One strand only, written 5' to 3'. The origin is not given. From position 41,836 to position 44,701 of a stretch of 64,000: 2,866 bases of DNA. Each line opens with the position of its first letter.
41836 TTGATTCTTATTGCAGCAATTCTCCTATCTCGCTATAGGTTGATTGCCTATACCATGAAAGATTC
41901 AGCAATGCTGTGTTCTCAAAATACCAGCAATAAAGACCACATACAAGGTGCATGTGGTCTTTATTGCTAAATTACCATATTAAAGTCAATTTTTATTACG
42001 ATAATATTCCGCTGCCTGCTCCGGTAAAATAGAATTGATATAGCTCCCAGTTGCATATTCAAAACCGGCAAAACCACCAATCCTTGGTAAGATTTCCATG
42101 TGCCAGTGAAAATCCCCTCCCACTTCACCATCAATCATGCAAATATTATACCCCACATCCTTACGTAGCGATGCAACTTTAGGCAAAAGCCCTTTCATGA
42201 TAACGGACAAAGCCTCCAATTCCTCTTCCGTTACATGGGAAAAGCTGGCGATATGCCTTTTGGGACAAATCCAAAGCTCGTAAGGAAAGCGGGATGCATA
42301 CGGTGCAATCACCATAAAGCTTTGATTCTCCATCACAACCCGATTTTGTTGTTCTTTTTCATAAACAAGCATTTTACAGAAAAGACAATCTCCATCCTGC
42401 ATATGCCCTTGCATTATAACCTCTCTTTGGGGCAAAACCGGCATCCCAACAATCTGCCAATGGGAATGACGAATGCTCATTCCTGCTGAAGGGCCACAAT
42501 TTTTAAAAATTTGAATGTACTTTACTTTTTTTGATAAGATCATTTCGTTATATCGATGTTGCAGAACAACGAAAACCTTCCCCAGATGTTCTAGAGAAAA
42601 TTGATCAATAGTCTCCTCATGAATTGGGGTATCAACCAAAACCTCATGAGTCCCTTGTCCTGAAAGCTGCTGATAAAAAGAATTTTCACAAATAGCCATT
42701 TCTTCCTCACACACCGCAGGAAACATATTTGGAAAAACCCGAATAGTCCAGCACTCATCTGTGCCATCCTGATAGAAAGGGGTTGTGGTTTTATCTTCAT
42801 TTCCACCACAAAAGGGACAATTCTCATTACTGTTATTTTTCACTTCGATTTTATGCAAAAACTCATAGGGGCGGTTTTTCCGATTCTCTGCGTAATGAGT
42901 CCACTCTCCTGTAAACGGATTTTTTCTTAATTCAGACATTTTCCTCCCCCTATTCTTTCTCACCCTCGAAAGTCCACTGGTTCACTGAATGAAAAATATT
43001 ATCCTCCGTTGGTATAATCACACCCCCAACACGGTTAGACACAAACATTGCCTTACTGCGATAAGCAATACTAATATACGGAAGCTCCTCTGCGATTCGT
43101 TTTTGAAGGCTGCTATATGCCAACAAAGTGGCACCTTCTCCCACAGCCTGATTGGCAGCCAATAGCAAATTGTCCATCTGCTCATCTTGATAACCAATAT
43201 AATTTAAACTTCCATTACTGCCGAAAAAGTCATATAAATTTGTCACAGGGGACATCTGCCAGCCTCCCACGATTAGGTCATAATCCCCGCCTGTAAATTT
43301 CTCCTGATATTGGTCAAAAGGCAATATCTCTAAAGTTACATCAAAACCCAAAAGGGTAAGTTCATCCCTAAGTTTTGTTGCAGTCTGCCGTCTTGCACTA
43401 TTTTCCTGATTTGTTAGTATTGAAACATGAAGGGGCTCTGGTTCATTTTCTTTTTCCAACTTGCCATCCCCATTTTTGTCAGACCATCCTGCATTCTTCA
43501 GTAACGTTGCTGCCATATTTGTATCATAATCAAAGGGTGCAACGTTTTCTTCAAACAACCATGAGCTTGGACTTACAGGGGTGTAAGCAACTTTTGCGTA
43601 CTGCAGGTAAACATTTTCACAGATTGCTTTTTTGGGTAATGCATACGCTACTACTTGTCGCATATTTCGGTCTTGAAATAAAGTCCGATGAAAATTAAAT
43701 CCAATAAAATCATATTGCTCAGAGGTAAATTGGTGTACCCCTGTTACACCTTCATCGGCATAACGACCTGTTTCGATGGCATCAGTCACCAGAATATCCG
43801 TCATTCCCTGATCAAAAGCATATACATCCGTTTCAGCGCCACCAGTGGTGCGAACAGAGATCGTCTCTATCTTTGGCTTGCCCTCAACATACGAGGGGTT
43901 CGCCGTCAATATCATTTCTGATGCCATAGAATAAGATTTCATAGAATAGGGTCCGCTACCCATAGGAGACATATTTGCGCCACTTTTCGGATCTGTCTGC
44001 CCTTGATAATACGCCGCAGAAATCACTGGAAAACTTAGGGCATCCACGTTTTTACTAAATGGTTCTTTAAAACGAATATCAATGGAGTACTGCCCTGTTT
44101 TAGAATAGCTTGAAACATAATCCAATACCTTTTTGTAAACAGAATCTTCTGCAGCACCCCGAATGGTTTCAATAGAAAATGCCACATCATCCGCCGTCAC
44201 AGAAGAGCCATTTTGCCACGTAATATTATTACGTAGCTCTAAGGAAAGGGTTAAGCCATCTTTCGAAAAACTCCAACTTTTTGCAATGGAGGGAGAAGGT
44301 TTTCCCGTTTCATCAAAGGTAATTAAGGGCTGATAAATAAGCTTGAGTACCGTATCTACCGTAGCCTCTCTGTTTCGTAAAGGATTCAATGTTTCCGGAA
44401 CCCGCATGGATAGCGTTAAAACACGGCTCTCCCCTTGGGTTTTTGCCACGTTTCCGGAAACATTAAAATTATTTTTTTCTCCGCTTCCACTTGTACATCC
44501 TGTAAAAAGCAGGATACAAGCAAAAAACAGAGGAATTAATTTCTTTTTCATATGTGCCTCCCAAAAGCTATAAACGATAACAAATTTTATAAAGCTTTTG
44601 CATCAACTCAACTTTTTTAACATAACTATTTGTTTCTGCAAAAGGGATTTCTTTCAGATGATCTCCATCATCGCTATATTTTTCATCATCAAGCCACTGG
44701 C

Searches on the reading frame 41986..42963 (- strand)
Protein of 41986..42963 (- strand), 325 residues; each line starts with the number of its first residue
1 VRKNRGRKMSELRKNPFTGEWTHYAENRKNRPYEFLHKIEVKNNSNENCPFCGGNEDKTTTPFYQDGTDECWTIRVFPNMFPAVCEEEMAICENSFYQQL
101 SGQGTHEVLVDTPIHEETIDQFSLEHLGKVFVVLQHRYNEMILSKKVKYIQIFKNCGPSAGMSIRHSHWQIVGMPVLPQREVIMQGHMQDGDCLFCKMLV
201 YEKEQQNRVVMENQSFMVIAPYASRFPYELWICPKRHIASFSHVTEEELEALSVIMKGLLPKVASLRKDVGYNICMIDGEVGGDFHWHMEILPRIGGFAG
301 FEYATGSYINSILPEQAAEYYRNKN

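Call 69: search_protein_families(library=pfam, proteins=[window:41986-42963:-], max_evalue=0.00001)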
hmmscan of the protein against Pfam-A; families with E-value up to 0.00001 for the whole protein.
window:41986-42963:- (325 aa): 5 families
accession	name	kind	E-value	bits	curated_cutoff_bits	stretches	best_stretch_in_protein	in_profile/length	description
PF01087.27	GalP_UDP_transf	-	2.6e-17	64.3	22.1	1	9-178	11-184/184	Galactose-1-phosphate uridyl transferase, N-terminal domain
PF16268.10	DUF4921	-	1.7e-13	50.7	28.5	1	144-317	218-389/425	Domain of unknown function (DUF4921)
PF01230.28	HIT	-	1.4e-11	45.3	21.5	1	203-294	2-95/98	HIT domain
PF16285.10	DUF4931_N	-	1.6e-11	44.8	24.1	1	103-174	50-121/124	Domain of unknown function (DUF4931) N-terminal domain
PF02744.22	GalP_UDP_tr_C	-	9.1e-09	35.7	29.2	1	189-266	11-88/165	Galactose-1-phosphate uridyl transferase, C-terminal domain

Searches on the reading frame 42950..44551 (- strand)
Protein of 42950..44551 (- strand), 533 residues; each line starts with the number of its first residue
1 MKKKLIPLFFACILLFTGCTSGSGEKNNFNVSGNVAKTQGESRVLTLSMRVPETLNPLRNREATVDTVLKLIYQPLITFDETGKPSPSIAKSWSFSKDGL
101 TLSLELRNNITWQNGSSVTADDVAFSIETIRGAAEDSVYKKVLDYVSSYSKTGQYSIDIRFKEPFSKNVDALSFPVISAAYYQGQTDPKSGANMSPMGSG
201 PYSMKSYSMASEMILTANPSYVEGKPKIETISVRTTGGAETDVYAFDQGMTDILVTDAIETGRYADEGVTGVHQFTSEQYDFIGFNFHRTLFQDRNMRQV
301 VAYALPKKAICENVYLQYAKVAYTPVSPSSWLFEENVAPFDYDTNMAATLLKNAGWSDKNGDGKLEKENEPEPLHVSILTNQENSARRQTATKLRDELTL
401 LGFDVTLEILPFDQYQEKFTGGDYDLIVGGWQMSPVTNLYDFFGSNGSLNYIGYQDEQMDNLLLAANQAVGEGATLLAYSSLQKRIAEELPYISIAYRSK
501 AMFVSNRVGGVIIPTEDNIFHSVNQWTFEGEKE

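Call 69: search_protein_families(library=pfam, proteins=[window:42950-44551:-], max_evalue=0.00001)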
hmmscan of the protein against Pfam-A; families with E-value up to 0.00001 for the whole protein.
window:42950-44551:- (533 aa): 1 family
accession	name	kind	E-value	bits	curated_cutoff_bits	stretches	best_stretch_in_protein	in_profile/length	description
PF00496.27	SBP_bac_5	-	3.3e-71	240.8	32.4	1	84-446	1-364/368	Bacterial extracellular solute-binding proteins, family 5 Middle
